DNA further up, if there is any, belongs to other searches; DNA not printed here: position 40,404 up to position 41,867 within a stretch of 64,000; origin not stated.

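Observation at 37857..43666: Candidate undescribed system: cyclase-TPR / PAP2-fold enzyme / S8 subtilase operon flanked by a cNMP-binding regulator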

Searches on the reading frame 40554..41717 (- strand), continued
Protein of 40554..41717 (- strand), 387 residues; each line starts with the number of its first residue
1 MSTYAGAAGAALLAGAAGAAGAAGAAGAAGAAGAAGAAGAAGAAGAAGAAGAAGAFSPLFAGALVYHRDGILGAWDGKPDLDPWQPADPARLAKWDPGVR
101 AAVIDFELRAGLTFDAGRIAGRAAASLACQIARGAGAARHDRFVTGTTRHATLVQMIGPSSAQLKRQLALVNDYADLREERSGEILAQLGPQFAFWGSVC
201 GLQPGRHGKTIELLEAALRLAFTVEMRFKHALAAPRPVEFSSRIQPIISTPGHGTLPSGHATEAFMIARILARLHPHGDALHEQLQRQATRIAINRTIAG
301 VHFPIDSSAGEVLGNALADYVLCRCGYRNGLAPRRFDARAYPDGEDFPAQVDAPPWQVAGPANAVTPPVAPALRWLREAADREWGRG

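Call 48: fold_search(model_id=the predicted structure, library=pdb)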
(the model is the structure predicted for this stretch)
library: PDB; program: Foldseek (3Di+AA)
matches with E <= 10: 116; with E <= 0.001: 6
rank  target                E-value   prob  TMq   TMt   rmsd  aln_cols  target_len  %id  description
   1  7f17_A                6.7e-06  1.00  0.43  0.65   2.5       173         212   26  Crystal Structure of acid phosphatase (released 2021-10-27)
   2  7f17_B                9.9e-06  1.00  0.44  0.67   2.6       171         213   28  Crystal Structure of acid phosphatase (released 2021-10-27)
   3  7f18_C                1.3e-05  1.00  0.43  0.66   2.6       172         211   26  Crystal Structure of a mutant of acid phosphatase from Pseudomonas aeruginosa (Q57H/W58P/D135R) (released 2021-10-27)
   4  7f18_A                1.5e-05  1.00  0.45  0.70   2.0       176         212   27  Crystal Structure of a mutant of acid phosphatase from Pseudomonas aeruginosa (Q57H/W58P/D135R) (released 2021-10-27)
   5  7f17_C                2.1e-05  1.00  0.44  0.67   2.6       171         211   28  Crystal Structure of acid phosphatase (released 2021-10-27)
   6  9qci_B                9.3e-04  1.00  0.45  0.64   4.0       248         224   18  Crystal structure of PhoC mutant acid phosphatase (released 2026-01-14)
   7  8yc1_B                1.6e-03  1.00  0.41  0.59   3.7       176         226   21  Acid phosphate hydrolase from Shigella flexneri (apo) (released 2025-02-19)
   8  9qcj_C                1.8e-03  1.00  0.45  0.66   3.4       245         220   18  Crystal structure of PhoC wild type acid phosphatase (released 2026-01-14)
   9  9qcj_B                2.6e-03  1.00  0.45  0.66   3.3       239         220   18  Crystal structure of PhoC wild type acid phosphatase (released 2026-01-14)
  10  9qcj_A                3.0e-03  1.00  0.46  0.66   2.9       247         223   18  Crystal structure of PhoC wild type acid phosphatase (released 2026-01-14)
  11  9qci_A                3.3e-03  1.00  0.45  0.64   3.6       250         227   16  Crystal structure of PhoC mutant acid phosphatase (released 2026-01-14)
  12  1iw8_E                4.0e-03  1.00  0.43  0.64   3.8       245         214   18  Crystal Structure of a mutant of acid phosphatase from Escherichia blattae (G74D/I153T) (released 2002-09-11)
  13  1d2t                  4.4e-03  1.00  0.46  0.67   3.6       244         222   17  CRYSTAL STRUCTURE OF ACID PHOSPHATASE FROM ESCHERICHIA BLATTAE (released 2000-12-06)
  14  1iw8_F                4.4e-03  1.00  0.43  0.64   3.7       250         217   18  Crystal Structure of a mutant of acid phosphatase from Escherichia blattae (G74D/I153T) (released 2002-09-11)
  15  8yc1_A                4.9e-03  1.00  0.39  0.55   3.5       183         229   20  Acid phosphate hydrolase from Shigella flexneri (apo) (released 2025-02-19)
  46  1qi9_A                1.0e+00  0.54  0.19  0.12  11.9       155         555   20  X-RAY SIRAS STRUCTURE DETERMINATION OF A VANADIUM-DEPENDENT HALOPEROXIDASE FROM ASCOPHYLLUM NODOSUM AT 2.0 A RESOLUTIO (released 2000-06-10)
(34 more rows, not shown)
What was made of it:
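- On Vanadium-dependent haloperoxidase: Foldseek gives 7f17 at E 7e-6 and haloperoxidases at E 0.19 or worse (call 48).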

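Call 67: search_protein_families(library=pfam, proteins=[L074:8005-9654:-, L082:8001-9686:-], max_evalue=0.01)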
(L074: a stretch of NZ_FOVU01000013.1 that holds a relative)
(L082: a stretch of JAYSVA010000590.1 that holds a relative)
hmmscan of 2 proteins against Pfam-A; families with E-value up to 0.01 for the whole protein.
L074:8005-9654:- (549 aa): 2 families
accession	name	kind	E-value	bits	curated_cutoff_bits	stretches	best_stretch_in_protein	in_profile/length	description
PF14559.12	TPR_19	-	2.6e-05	24.9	25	1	465-524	3-63/68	Tetratricopeptide repeat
PF13431.12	TPR_17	-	0.0048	17.5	24.4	0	404-434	1-31/34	Tetratricopeptide repeat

L082:8001-9686:- (561 aa): 3 families
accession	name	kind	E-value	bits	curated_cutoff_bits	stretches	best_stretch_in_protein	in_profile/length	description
PF14559.12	TPR_19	-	0.00021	22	25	0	478-526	4-52/68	Tetratricopeptide repeat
PF07719.23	TPR_2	-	0.0038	17.7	27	0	376-392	18-34/34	Tetratricopeptide repeat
PF00486.34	Trans_reg_C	-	0.0079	16.7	26.2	0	38-91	8-60/77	Transcriptional regulatory protein, C terminal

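Call 75: search_dna_similar(query=window:40554-41555:-, collection=plasmids, mode=protein, max_rows=15, max_evalue=1e-20)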
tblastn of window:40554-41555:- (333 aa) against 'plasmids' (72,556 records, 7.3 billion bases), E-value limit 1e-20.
Records with a match: 35; places in all: 35; records where one place covers at least 80% of the query: 29.
Best place of each record, by identity: <60% 35.
By first word of the organism name: Phaeobacter 21; Rhizobium 3; Paracoccus 3; Parasedimentitalea 1; Paraburkholderia 1; Caballeronia 1; Roseibium 1; Pontibrevibacter 1; Microvirga 1; Terrarubrum 1; and 1 more.
By predicted mobility (MOB-suite, as given by PLSDB): non-mobilizable 24; conjugative 11.
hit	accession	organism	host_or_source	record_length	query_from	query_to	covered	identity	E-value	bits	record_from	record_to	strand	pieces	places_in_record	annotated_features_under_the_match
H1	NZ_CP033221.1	Parasedimentitalea marina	Cell culture,deep seawater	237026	3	330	98%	41.2%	2e-50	225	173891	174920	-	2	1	hypothetical protein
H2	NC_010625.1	Paraburkholderia phymatum STM815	-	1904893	4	271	80%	48.4%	5e-69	240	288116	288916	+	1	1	record has no annotation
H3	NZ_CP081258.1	Phaeobacter inhibens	-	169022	3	330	98%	38.8%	9e-53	193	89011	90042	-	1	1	phosphatase PAP2 family protein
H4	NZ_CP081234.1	Phaeobacter inhibens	-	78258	3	330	98%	38.2%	1e-52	193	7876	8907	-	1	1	phosphatase PAP2 family protein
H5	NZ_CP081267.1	Phaeobacter inhibens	-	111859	3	330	98%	38.2%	1e-52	193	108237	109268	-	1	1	phosphatase PAP2 family protein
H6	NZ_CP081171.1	Phaeobacter inhibens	-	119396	3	330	98%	38.2%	1e-52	193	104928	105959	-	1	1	phosphatase PAP2 family protein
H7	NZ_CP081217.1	Phaeobacter inhibens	-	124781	3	330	98%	38.2%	1e-52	193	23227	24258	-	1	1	phosphatase PAP2 family protein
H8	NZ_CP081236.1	Phaeobacter inhibens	-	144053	3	330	98%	38.2%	1e-52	193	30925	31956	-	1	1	phosphatase PAP2 family protein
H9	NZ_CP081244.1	Phaeobacter inhibens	-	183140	3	330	98%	38.2%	1e-52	193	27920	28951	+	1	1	phosphatase PAP2 family protein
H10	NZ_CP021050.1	Phaeobacter gallaeciensis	cell culture,Pacific plankton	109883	3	330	98%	38.2%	5e-52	191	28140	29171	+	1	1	phosphatase PAP2 family protein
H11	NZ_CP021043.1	Phaeobacter gallaeciensis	cell culture,Pacific plankton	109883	3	330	98%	38.2%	5e-52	191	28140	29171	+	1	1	phosphatase PAP2 family protein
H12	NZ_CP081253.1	Phaeobacter inhibens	-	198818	3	330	98%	38.0%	1e-51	191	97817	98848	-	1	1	phosphatase PAP2 family protein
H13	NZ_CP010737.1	Phaeobacter inhibens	cell culture,clam larvae aquaculture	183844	3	330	98%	38.0%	2e-52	192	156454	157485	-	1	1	phosphatase PAP2 family protein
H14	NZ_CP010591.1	Phaeobacter gallaeciensis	cell culture,clam larvae aquaculture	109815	3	330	98%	38.0%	1e-51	191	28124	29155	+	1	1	phosphatase PAP2 family protein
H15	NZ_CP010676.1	Phaeobacter gallaeciensis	cell culture,clam larvae aquaculture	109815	3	330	98%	38.0%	1e-51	191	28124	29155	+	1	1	phosphatase PAP2 family protein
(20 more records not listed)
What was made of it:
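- The cassette is often plasmid-borne (35 plasmid records; call 75).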

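Call 76: search_dna_similar(query=window:40554-41555:-, collection=phages, mode=protein, max_rows=10, max_evalue=1e-10)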
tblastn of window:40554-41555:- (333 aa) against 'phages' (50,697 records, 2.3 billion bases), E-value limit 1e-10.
No match.
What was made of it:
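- No homologue was found in 50,697 phage records (call 76).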

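Call 77: get_annotated_region(hit=H3, flank=6000)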
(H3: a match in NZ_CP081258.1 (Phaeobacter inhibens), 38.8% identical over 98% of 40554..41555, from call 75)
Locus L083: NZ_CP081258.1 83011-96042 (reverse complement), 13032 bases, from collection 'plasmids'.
description: Phaeobacter inhibens strain M636 plasmid unnamed1, complete sequence
organism: Phaeobacter inhibens (NCBI taxid 221822)
taxonomy: Bacteria; Pseudomonadota; Alphaproteobacteria; Rhodobacterales; Roseobacteraceae; Phaeobacter; Phaeobacter inhibens
host: -; source: -; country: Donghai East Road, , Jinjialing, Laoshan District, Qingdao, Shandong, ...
typing (MOB-suite, as given by PLSDB): conjugative; replicon rep_cluster_636; relaxase MOBP; mating-pair formation MPF_T
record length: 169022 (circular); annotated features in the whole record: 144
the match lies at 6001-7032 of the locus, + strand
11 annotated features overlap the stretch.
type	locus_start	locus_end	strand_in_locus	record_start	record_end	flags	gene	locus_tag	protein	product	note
CDS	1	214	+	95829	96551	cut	-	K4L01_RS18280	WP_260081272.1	FCD domain-containing protein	-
CDS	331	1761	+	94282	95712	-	-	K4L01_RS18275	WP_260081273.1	NAD-dependent succinate-semialdehyde dehydrogenase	-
CDS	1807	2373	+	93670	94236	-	-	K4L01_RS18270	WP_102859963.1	3-hydroxyanthranilate 3,4-dioxygenase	-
CDS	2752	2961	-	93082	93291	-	-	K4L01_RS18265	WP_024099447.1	hypothetical protein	-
CDS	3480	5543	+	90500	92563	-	-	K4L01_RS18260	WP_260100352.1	winged helix-turn-helix domain-containing protein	GO:0000160 - phosphorelay signal transduction system [Evidence IEA]; GO:0006355 - regulation of DNA-templated ...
CDS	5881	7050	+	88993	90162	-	-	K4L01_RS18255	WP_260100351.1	phosphatase PAP2 family protein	-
CDS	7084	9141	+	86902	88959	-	-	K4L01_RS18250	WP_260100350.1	S8 family serine peptidase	GO:0006508 - proteolysis [Evidence IEA]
CDS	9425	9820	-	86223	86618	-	-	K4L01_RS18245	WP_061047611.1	hypothetical protein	-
CDS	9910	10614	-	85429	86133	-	-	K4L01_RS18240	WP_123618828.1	hypothetical protein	-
CDS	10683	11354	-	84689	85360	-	-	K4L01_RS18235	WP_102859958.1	hypothetical protein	-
CDS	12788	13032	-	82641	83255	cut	-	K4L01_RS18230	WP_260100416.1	LysR family transcriptional regulator substrate-binding protein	-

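Call 78: get_annotated_region(hit=H10, flank=4000)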
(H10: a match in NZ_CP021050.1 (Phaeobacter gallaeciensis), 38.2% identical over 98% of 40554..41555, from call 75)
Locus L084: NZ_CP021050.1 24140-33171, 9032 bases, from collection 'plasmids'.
description: Phaeobacter gallaeciensis strain P128 plasmid pP128_c, complete sequence
organism: Phaeobacter gallaeciensis (NCBI taxid 60890)
taxonomy: Bacteria; Pseudomonadota; Alphaproteobacteria; Rhodobacterales; Roseobacteraceae; Phaeobacter; Phaeobacter gallaeciensis
host: -; source: cell culture,Pacific plankton; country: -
typing (MOB-suite, as given by PLSDB): non-mobilizable; replicon rep_cluster_636
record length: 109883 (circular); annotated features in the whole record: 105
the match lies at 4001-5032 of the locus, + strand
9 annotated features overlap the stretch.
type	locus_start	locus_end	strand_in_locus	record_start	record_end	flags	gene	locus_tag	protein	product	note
CDS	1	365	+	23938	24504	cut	-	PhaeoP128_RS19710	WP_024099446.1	3-hydroxyanthranilate 3,4-dioxygenase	-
CDS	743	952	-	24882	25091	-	-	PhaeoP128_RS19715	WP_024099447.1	hypothetical protein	-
CDS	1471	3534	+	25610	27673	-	-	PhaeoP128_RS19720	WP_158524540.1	winged helix-turn-helix domain-containing protein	GO:0000160 - phosphorelay signal transduction system [Evidence IEA]; GO:0006355 - regulation of DNA-templated ...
CDS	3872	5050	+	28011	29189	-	-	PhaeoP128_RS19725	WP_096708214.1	phosphatase PAP2 family protein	-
CDS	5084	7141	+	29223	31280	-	-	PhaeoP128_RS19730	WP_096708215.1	S8 family serine peptidase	-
CDS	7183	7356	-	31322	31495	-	-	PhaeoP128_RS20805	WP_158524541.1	hypothetical protein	-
CDS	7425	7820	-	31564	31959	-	-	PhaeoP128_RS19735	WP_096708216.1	hypothetical protein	-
CDS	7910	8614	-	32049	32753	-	-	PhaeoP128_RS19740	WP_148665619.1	hypothetical protein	-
CDS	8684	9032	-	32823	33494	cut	-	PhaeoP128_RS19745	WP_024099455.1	hypothetical protein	-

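Call 81: search_protein_families(library=pfam, proteins=[L083:3480-5543:+], max_evalue=0.01)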
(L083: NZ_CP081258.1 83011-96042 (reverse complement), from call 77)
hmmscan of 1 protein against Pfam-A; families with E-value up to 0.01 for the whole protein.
L083:3480-5543:+ (687 aa): 10 families
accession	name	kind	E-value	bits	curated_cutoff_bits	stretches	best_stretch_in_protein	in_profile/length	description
PF00486.34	Trans_reg_C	-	4.3e-14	52.8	26.2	1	33-106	1-77/77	Transcriptional regulatory protein, C terminal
PF14559.12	TPR_19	-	6.7e-06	26.8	25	0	599-654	2-57/68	Tetratricopeptide repeat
PF07719.23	TPR_2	-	6.2e-05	23.3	27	0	625-654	4-33/34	Tetratricopeptide repeat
PF13432.12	TPR_16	-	0.00014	22.7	32.7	0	531-578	11-57/65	Tetratricopeptide repeat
PF13431.12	TPR_17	-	0.00015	22.2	24.4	0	540-566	2-28/34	Tetratricopeptide repeat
PF00515.34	TPR_1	-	0.00032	20.8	27.8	0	500-515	19-34/34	Tetratricopeptide repeat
PF23914.1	TPR_CcmH_CycH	-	0.00089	19.6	42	0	542-651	41-150/158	Cytochrome c-type biogenesis protein H TPR domain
PF13414.12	TPR_11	-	0.0017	18.5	26.8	0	533-565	10-42/42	TPR repeat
PF13428.12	TPR_14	-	0.0025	18.8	23.5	0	626-654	5-33/44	Tetratricopeptide repeat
PF14853.12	Fis1_TPR_C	-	0.0097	16.5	25.3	0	629-654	8-33/53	Fis1 C-terminal tetratricopeptide repeat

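Call 82: search_dna_similar(query=window:40554-41555:-, collection=plasmids, mode=protein, max_rows=40, max_evalue=1e-20, rows=best)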
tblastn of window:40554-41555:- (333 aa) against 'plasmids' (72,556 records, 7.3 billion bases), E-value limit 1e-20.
Records with a match: 35; places in all: 35; records where one place covers at least 80% of the query: 29.
Best place of each record, by identity: <60% 35.
By first word of the organism name: Phaeobacter 21; Rhizobium 3; Paracoccus 3; Parasedimentitalea 1; Paraburkholderia 1; Caballeronia 1; Roseibium 1; Pontibrevibacter 1; Microvirga 1; Terrarubrum 1; and 1 more.
By predicted mobility (MOB-suite, as given by PLSDB): non-mobilizable 24; conjugative 11.
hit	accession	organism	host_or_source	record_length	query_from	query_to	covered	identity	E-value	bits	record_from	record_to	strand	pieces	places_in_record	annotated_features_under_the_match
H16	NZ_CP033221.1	Parasedimentitalea marina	Cell culture,deep seawater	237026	3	330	98%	41.2%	2e-50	225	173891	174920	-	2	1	hypothetical protein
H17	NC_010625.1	Paraburkholderia phymatum STM815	-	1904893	4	271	80%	48.4%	5e-69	240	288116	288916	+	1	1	record has no annotation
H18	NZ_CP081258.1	Phaeobacter inhibens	-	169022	3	330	98%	38.8%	9e-53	193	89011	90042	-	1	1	phosphatase PAP2 family protein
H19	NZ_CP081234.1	Phaeobacter inhibens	-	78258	3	330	98%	38.2%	1e-52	193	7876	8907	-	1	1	phosphatase PAP2 family protein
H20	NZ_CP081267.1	Phaeobacter inhibens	-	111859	3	330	98%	38.2%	1e-52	193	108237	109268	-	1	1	phosphatase PAP2 family protein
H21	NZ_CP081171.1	Phaeobacter inhibens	-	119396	3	330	98%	38.2%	1e-52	193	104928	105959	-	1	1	phosphatase PAP2 family protein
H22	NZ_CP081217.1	Phaeobacter inhibens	-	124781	3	330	98%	38.2%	1e-52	193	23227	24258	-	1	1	phosphatase PAP2 family protein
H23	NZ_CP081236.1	Phaeobacter inhibens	-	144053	3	330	98%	38.2%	1e-52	193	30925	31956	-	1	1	phosphatase PAP2 family protein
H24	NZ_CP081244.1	Phaeobacter inhibens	-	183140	3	330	98%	38.2%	1e-52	193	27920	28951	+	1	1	phosphatase PAP2 family protein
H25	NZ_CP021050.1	Phaeobacter gallaeciensis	cell culture,Pacific plankton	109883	3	330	98%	38.2%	5e-52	191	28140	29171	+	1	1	phosphatase PAP2 family protein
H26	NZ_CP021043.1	Phaeobacter gallaeciensis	cell culture,Pacific plankton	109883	3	330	98%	38.2%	5e-52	191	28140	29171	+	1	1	phosphatase PAP2 family protein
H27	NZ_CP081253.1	Phaeobacter inhibens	-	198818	3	330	98%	38.0%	1e-51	191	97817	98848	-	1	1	phosphatase PAP2 family protein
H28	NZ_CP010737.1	Phaeobacter inhibens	cell culture,clam larvae aquaculture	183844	3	330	98%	38.0%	2e-52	192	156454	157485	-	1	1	phosphatase PAP2 family protein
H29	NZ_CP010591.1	Phaeobacter gallaeciensis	cell culture,clam larvae aquaculture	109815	3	330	98%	38.0%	1e-51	191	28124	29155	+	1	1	phosphatase PAP2 family protein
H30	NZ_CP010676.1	Phaeobacter gallaeciensis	cell culture,clam larvae aquaculture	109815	3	330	98%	38.0%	1e-51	191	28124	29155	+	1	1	phosphatase PAP2 family protein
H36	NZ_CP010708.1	Phaeobacter inhibens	cell culture,algae aquaculture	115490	3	293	87%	41.2%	4e-51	189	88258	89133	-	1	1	phosphatase PAP2 family protein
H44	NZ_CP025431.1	Paracoccus zhejiangensis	single cell,sludge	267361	3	267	80%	38.7%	6e-39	153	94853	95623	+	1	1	phosphatase PAP2 family protein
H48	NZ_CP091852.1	Terrarubrum flagellatum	cell culture,forest soil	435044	105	289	56%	42.1%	8e-37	147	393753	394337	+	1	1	phosphatase PAP2 family protein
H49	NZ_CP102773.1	Bosea sp. NBC_00550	-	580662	99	285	56%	38.5%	2e-24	111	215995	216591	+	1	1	phosphatase PAP2 family protein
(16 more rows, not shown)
